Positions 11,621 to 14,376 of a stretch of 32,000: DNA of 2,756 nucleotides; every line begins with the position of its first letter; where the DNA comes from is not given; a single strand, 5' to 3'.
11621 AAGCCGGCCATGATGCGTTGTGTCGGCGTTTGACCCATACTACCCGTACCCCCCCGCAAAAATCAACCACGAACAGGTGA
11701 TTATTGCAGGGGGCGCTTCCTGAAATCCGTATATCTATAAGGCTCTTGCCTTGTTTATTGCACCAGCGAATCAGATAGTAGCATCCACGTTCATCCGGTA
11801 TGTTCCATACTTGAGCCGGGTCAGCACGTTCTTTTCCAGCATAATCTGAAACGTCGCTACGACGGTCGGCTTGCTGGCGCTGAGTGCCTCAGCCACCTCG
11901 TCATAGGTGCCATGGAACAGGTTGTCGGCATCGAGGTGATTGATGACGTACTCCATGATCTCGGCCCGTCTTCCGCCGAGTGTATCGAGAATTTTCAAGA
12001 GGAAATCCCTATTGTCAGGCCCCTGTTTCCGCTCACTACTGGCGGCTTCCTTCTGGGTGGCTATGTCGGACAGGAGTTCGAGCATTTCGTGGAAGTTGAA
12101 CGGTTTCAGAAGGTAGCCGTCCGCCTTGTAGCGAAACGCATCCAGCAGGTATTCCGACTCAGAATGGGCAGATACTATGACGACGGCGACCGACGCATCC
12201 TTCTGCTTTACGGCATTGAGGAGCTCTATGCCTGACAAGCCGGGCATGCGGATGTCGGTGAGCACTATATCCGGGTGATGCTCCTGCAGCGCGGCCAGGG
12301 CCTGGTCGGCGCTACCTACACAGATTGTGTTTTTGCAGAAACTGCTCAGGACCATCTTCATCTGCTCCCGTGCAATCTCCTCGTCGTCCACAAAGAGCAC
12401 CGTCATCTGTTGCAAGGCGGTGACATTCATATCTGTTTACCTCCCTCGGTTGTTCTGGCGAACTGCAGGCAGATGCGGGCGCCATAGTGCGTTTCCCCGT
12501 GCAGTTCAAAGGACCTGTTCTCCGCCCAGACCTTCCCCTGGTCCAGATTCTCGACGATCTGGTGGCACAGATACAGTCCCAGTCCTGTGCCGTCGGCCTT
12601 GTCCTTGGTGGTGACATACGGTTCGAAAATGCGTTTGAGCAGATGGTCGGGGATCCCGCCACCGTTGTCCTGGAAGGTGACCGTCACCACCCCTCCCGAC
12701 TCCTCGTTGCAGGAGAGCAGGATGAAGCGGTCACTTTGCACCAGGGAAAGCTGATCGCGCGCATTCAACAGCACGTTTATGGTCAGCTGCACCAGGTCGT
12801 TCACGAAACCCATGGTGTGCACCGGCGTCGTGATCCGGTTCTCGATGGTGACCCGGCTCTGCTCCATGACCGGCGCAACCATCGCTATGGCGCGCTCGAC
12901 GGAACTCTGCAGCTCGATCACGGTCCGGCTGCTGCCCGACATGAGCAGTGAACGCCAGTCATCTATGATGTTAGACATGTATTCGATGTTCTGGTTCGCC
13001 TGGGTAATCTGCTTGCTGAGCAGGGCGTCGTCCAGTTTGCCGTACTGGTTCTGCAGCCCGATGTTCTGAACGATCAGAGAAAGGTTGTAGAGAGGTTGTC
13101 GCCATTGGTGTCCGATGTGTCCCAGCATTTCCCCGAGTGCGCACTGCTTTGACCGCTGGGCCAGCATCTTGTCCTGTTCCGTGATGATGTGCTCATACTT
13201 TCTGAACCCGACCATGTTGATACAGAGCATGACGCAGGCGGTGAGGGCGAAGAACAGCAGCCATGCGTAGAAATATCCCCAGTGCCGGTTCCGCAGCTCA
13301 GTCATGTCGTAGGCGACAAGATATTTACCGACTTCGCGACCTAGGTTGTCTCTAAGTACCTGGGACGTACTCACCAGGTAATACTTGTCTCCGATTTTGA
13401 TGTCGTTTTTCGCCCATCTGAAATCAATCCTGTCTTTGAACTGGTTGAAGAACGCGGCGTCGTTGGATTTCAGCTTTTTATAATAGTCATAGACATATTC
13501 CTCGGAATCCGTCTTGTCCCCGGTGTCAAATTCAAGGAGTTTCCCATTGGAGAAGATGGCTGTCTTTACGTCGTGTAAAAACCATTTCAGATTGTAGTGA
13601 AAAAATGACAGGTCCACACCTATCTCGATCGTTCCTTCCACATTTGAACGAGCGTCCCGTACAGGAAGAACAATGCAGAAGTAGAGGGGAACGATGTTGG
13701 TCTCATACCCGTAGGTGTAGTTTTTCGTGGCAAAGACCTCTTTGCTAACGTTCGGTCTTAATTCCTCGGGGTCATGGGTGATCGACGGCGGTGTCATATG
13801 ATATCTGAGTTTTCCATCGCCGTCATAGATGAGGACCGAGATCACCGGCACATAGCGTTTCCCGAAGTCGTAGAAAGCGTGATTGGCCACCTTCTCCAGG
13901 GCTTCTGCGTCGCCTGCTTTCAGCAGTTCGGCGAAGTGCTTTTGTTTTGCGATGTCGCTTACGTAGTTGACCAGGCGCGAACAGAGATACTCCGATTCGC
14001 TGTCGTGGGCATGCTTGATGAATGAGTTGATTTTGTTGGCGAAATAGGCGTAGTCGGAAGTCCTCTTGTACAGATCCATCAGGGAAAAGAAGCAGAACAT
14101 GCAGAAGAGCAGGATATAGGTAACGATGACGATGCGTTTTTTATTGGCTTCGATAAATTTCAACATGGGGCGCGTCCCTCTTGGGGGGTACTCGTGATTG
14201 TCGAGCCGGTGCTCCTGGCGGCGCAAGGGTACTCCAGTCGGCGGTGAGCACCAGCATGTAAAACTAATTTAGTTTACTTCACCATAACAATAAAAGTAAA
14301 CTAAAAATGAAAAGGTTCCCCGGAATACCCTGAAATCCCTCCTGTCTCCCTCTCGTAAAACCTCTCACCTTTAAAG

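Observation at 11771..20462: Envelope-spanning aryl-sulfotransferase module: two-component system + DsbL/DsbI + ASST + TlpA/CcdA + outer-membrane barrel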

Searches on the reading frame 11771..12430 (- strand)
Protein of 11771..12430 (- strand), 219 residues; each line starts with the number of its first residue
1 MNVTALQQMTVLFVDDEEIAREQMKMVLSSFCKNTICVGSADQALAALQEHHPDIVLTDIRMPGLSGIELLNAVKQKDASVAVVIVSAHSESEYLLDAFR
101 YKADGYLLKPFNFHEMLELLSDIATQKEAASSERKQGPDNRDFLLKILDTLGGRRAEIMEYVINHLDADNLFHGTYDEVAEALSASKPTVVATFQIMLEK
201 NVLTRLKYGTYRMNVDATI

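Call 3: search_protein_families(library=pfam, proteins=[window:11771-12430:-], max_evalue=0.01)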
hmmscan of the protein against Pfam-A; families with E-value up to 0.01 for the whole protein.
window:11771-12430:- (219 aa): 2 families
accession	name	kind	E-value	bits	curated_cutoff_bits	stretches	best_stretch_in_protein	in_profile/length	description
PF00072.30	Response_reg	-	3.3e-26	92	30.2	1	11-120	1-110/111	Response regulator receiver domain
PF05732.17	RepL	-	2e-09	37.6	20.3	1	144-217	46-119/164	Firmicute plasmid replication protein (RepL)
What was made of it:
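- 11771..12430 (-): Response regulator (Gmet_1378 side of the TCS): REC domain plus a rare RepL-like winged-helix output domain. Pfam Response_reg 3.3e-26 and RepL 2e-09, above the gathering score (call 3).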

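Call 4: search_protein_families(library=ncbifam, proteins=[window:11771-12430:-], max_evalue=0.01)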
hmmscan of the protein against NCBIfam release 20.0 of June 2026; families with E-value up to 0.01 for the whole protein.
window:11771-12430:- (219 aa): 104 families (the best 25 are shown)
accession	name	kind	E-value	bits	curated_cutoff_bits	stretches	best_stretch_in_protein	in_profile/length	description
NF006900.1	PRK09390.1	equivalog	1.2e-21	77.2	255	1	8-164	4-156/203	response regulator FixJ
TIGR01818.1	ntrC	equivalog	1.8e-21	76.5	558.6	1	11-136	1-126/463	nitrogen regulation protein NR(I)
NF008469.0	PRK11361.1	equivalog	5.5e-21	74.8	714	1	9-127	5-122/461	acetoacetate metabolism transcriptional regulator AtoC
NF008176.1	PRK10923.1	equivalog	6.2e-21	74.5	620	1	7-128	2-124/469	nitrogen regulation protein NR(I)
NF008677.0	PRK11697.1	equivalog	1.8e-20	73.3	246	1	9-134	2-126/238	two-component system response regulator BtsR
NF007935.0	PRK10651.1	equivalog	8e-20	70.9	250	1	7-128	5-128/216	two-component system response regulator NarL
NF052445.1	RespRegMctR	equivalog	3.6e-19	69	300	1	9-132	2-127/205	two-component system response regulator MctR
TIGR02154.1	PhoB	equivalog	5.5e-18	65.1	296.2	1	8-120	2-116/226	phosphate regulon transcriptional regulator PhoB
NF040689.1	MtrAB_MtrA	equivalog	8e-18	64.6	300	1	11-119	1-108/219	MtrAB system response regulator MtrA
NF007969.0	PRK10693.1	equivalog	6.4e-17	61.6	329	1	5-112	4-111/337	two-component system response regulator RssB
NF053512.1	nitric_RR_NosR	exception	1.1e-16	60.9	400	1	11-131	1-122/422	response regulator c-di-GMP phosphodiesterase, NosR family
NF051870.1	NAssimRespRegNtrX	equivalog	1.1e-16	60.8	600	1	10-121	3-116/452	nitrogen assimilation response regulator NtrX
NF045505.1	RR_RssB_Pseudo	equivalog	2.3e-16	59.8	700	1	8-126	5-123/394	two-component system response regulator RssB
NF041367.1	CheY_Halo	equivalog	3.6e-16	59.6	200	1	11-123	1-113/114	chemotaxis protein CheY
NF041946.1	LuxO_transreg_Vib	equivalog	6.1e-16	58.3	800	1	27-136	15-124/463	quorum-sensing sigma-54 dependent transcriptional regulator LuxO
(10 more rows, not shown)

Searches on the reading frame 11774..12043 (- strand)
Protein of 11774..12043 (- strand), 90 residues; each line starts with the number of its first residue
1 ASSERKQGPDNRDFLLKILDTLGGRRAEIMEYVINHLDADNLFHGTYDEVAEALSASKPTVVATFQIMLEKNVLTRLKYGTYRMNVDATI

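Call 65: search_protein_families(library=pfam, proteins=[window:11774-12043:-], max_evalue=1)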
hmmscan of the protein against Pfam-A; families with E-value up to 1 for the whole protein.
window:11774-12043:- (90 aa): 4 families
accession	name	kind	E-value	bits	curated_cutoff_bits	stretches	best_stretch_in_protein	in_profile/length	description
PF05732.17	RepL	-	2.6e-10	40.5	20.3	1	15-88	46-119/164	Firmicute plasmid replication protein (RepL)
PF04963.19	Sigma54_CBD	-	0.017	15.3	22.9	1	20-67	23-70/185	Sigma-54 factor, core binding domain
PF03965.22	Penicillinase_R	-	0.086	13.6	22.6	1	25-80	4-57/115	Penicillinase repressor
PF01418.23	HTH_6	-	0.15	12.5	28.3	1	28-62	20-52/77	Helix-turn-helix domain, rpiR family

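Call 66: search_solved_structures(query=window:11774-12043:-, max_evalue=5)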
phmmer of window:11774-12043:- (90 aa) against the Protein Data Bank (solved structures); distinct sequences matched with E-value up to 5: 4.
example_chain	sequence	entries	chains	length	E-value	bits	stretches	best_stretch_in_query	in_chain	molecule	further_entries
1u0o_C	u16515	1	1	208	0.37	14.5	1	5-34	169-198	von Willebrand factor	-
2iz5_A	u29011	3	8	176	0.39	14.4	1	16-81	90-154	MOCO CARRIER PROTEIN | MOLYBDENUM COFACTOR CARRIER PROTEIN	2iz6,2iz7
1fns_A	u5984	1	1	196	1.6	12.5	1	5-34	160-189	VON WILLEBRAND FACTOR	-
1oak_A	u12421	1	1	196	1.7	12.5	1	5-34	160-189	VON WILLEBRAND FACTOR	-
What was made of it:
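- Tried and rejected: A solved structure for the regulator's output domain, by sequence: none (call 66).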

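Call 81: search_protein_representatives(protein=window:11774-12043:-)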
Query: 90 residues. Proteins with E-value up to 0.001 (for the whole library): 105; up to 1e-10: 7; up to 1e-30: 1. The best 105 are listed.
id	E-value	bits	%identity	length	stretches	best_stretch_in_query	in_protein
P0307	3.9e-44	164.1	88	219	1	1-88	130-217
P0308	3.2e-27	110.3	62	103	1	6-86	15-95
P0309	2.2e-17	79.0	47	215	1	10-86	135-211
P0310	3.5e-16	75.1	54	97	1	12-87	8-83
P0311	1.5e-11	60.4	41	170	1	13-88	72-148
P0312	3.3e-11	59.3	42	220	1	10-87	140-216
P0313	5.2e-11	58.7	41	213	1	21-88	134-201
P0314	3.1e-10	56.2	45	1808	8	36-64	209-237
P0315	3.3e-10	56.1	35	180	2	11-86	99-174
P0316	3.5e-10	56.0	38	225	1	14-87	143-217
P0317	3.6e-10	56.0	31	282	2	13-83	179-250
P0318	3.6e-09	52.8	38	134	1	22-87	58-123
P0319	4.8e-09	52.4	39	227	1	14-87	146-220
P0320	5.6e-09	52.2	35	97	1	18-85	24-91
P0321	6.4e-09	52.0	36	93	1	19-84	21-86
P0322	8.1e-09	51.7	37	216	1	13-85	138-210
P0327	9.0e-08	48.4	37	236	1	15-84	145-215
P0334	7.7e-07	45.4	28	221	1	15-85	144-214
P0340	2.5e-06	43.8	26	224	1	15-88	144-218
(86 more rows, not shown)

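Call 82: search_protein_families(library=pfam, proteins=[P0309, P0312, P0313, P0316, P0319, P0322, P0327, P0334, P0340, P0311], max_evalue=0.001)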
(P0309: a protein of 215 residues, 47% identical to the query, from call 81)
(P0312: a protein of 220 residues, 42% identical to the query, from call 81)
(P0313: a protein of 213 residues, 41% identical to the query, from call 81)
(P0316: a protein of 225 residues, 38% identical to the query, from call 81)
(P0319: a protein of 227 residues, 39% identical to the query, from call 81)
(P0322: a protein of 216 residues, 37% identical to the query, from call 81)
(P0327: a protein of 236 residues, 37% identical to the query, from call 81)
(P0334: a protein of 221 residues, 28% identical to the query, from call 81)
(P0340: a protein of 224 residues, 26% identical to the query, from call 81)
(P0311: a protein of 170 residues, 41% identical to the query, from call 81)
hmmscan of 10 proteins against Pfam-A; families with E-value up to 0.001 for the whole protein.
P0309 (215 aa): 2 families
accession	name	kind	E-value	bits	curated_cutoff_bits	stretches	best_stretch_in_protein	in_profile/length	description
PF00072.30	Response_reg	-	3.8e-25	88.6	30.2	1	11-120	1-109/111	Response regulator receiver domain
PF05732.17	RepL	-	1.3e-08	35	20.3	1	140-209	46-115/164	Firmicute plasmid replication protein (RepL)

P0312 (220 aa): 5 families
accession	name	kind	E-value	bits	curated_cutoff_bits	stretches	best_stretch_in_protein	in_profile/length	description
PF00072.30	Response_reg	-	1.5e-27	96.4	30.2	1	15-124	1-109/111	Response regulator receiver domain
PF05732.17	RepL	-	1.1e-14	54.8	20.3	1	143-218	45-120/164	Firmicute plasmid replication protein (RepL)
PF08279.18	HTH_11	-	3.4e-05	24.1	25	1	171-209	13-53/55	HTH domain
PF13545.12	HTH_Crp_2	-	8.8e-05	22.8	27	1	157-207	2-57/70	Crp-like helix-turn-helix domain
PF08220.18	HTH_DeoR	-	0.00077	19.6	21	0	176-211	17-52/57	DeoR-like helix-turn-helix domain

P0313 (213 aa): 2 families
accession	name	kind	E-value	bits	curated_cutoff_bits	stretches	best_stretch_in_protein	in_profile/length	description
PF00072.30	Response_reg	-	2.1e-22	79.8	30.2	1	1-107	4-109/111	Response regulator receiver domain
PF05732.17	RepL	-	1.1e-06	28.7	20.3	1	125-204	44-122/164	Firmicute plasmid replication protein (RepL)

P0316 (225 aa): 3 families
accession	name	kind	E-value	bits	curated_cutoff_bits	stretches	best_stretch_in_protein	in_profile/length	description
PF00072.30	Response_reg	-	8e-26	90.8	30.2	1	15-124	1-109/111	Response regulator receiver domain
PF05732.17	RepL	-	2.5e-08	34.1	20.3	1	151-218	52-119/164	Firmicute plasmid replication protein (RepL)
PF13730.12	HTH_36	-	4.9e-05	23.5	25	1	159-204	10-55/55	Helix-turn-helix domain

P0319 (227 aa): 5 families
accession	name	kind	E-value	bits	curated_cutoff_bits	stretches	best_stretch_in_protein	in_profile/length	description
PF13730.12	HTH_36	-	2.6e-05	24.4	25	1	165-207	13-55/55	Helix-turn-helix domain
PF12802.13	MarR_2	-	3.3e-05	24.4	27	1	183-213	26-56/61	MarR family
PF01047.28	MarR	-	7.6e-05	23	24.6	1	183-213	23-53/59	MarR family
PF00072.30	Response_reg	-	9.5e-05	23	30.2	1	17-112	1-95/111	Response regulator receiver domain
PF05732.17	RepL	-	0.00049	20.1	20.3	1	153-220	51-118/164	Firmicute plasmid replication protein (RepL)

P0322 (216 aa): 2 families
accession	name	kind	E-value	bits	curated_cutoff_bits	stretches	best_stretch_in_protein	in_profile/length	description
PF00072.30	Response_reg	-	7e-21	74.9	30.2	1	11-121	1-110/111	Response regulator receiver domain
PF05732.17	RepL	-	2.5e-13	50.3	20.3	1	139-212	45-118/164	Firmicute plasmid replication protein (RepL)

P0327 (236 aa): 5 families
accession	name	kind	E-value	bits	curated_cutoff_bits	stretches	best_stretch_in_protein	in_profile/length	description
PF00072.30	Response_reg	-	1.9e-26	92.8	30.2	1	16-126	1-110/111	Response regulator receiver domain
PF13545.12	HTH_Crp_2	-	1e-07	32.2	27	1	173-209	19-56/70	Crp-like helix-turn-helix domain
PF05732.17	RepL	-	3.1e-06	27.2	20.3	1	149-214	49-114/164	Firmicute plasmid replication protein (RepL)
PF21984.2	DnaD_N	-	0.00013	22.5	27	1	167-221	27-81/101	DnaD N-terminal domain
PF12802.13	MarR_2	-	0.00071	20.1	27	0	180-210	25-55/61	MarR family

P0334 (221 aa): 4 families
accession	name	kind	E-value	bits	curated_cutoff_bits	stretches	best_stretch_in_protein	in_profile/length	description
PF00072.30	Response_reg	-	8.1e-18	65.1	30.2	1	14-124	1-110/111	Response regulator receiver domain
PF05732.17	RepL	-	1e-08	35.3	20.3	1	142-218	45-120/164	Firmicute plasmid replication protein (RepL)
PF13412.12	HTH_24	-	0.00014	21.8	21.9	0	175-202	19-46/48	Winged helix-turn-helix DNA-binding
PF13730.12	HTH_36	-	0.00033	20.9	25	1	175-202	27-54/55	Helix-turn-helix domain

P0340 (224 aa): 1 family
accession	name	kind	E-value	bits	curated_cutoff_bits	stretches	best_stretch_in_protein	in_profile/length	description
PF00072.30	Response_reg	-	3.4e-21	75.9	30.2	1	15-125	1-110/111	Response regulator receiver domain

P0311 (170 aa): 2 families
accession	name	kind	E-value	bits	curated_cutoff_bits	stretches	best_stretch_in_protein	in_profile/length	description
PF05732.17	RepL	-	7.6e-10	39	20.3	1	81-159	52-130/164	Firmicute plasmid replication protein (RepL)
PF13730.12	HTH_36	-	3e-05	24.2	25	1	89-134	10-55/55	Helix-turn-helix domain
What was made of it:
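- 11771..12430 (-): Of nine sampled matches 213-236 aa long, eight are REC plus RepL-like above Pfam's threshold (call 82).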

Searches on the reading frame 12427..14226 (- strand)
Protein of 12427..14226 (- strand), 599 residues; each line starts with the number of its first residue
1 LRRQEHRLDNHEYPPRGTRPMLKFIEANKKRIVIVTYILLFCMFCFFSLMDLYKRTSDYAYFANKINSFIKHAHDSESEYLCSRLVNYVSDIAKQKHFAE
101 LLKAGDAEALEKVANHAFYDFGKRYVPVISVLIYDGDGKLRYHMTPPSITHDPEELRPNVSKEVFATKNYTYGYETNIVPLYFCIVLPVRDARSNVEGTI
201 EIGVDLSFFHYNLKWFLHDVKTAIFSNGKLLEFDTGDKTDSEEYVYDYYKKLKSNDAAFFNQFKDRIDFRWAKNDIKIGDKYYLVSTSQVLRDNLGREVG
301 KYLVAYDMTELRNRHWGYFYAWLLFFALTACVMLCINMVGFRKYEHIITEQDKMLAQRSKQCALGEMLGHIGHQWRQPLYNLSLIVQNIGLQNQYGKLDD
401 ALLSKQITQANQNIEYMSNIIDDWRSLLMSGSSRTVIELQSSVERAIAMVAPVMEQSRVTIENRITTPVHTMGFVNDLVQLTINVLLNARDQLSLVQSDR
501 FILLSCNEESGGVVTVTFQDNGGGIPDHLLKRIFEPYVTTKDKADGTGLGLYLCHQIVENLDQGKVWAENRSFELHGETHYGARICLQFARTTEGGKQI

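Call 3: search_protein_families(library=pfam, proteins=[window:12427-14226:-], max_evalue=0.01)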
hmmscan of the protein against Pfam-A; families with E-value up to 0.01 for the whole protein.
window:12427-14226:- (599 aa): 5 families
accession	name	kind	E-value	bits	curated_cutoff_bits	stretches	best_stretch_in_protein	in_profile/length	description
PF02518.31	HATPase_c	-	4e-16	59.9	26.4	1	476-585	4-103/111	Histidine kinase-, DNA gyrase B-, and HSP90-like ATPase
PF14827.12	dCache_3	-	0.00034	20.7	25.7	1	92-307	33-234/239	Double sensory domain of two-component sensor kinase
PF14501.12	HATPase_c_5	-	0.00057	20.2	22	1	476-572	4-92/102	GHKL domain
PF02743.24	dCache_1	-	0.00081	19.4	45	1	71-213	15-158/240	Cache domain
PF00512.31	HisKA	-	0.0028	18.1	26.9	1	364-427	2-60/66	His Kinase A (phospho-acceptor) domain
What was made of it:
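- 12427..14166 (-): Sensor histidine kinase with two transmembrane segments, a periplasmic Cache-like domain and a HisKA/HATPase core. HATPase_c 4e-16; HisKA 0.0028, dCache_3 3.4e-4 and dCache_1 8e-4, all below Pfam's thresholds (call 3).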

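Call 4: search_protein_families(library=ncbifam, proteins=[window:12427-14226:-], max_evalue=0.01)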
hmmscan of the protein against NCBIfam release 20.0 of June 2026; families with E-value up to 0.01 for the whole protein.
window:12427-14226:- (599 aa): 59 families (the best 25 are shown)
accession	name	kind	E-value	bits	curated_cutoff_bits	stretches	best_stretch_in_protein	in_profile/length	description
NF052574.1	HisKinEspCMyxo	equivalog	1.3e-21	76.5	1200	1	360-560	413-614/785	serine histidine kinase EspC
NF008468.0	PRK11360.1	equivalog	1.6e-21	76.4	646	1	352-570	384-594/616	two-component system sensor histidine kinase AtoS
NF047497.1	HK_LIC_12097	equivalog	1.4e-18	66.8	500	1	361-561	147-345/367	LIC_12097 family sensor histidine kinase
NF007688.0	PRK10364.1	equivalog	4.8e-17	61.8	479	1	321-561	195-429/460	two-component system sensor histidine kinase ZraS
NF040750.1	tetrathio_HK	equivalog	1.2e-16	60.4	750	1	343-572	317-542/555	tetrathionate respiration histidine kinase TtrS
NF053867.1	SprKinKinDBac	equivalog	9.2e-15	54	775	1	351-559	273-473/500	sporulation kinase KinD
NF052573.1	HisKinEspAMyxo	equivalog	4.8e-14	51.4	1400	1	402-570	427-597/755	serine histidine kinase EspA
NF038348.1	T2SS_HK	subfamily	9.4e-14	50.7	450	1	420-566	414-555/574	histidine kinase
NF047794.1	HisKinPtgB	equivalog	2.9e-13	49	1000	1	345-561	424-633/656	two-component system sensor histidine kinase PgtB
NF047466.1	hybrid_RR_LvrB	exception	5.8e-13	48.7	500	1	350-560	138-353/377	hybrid histidine kinase/response regulator LvrB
NF006800.0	PRK09303.1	equivalog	8.8e-13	47.9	342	1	365-570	152-363/383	histidine kinase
NF008312.0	PRK11100.1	equivalog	1.8e-12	46.8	356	1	433-572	325-462/477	two-component system sensor histidine kinase CreC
NF010076.0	PRK13557.1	subfamily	1.9e-12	46.4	631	1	352-555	151-366/540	histidine kinase famiy protein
NF041777.1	sens_FixL_Rhizob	equivalog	2.6e-12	46.1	850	1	349-572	247-469/485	sensor protein FixL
NF010411.0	PRK13837.1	equivalog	2.3e-11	42.5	647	1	507-562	601-654/828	two-component system VirA-like sensor kinase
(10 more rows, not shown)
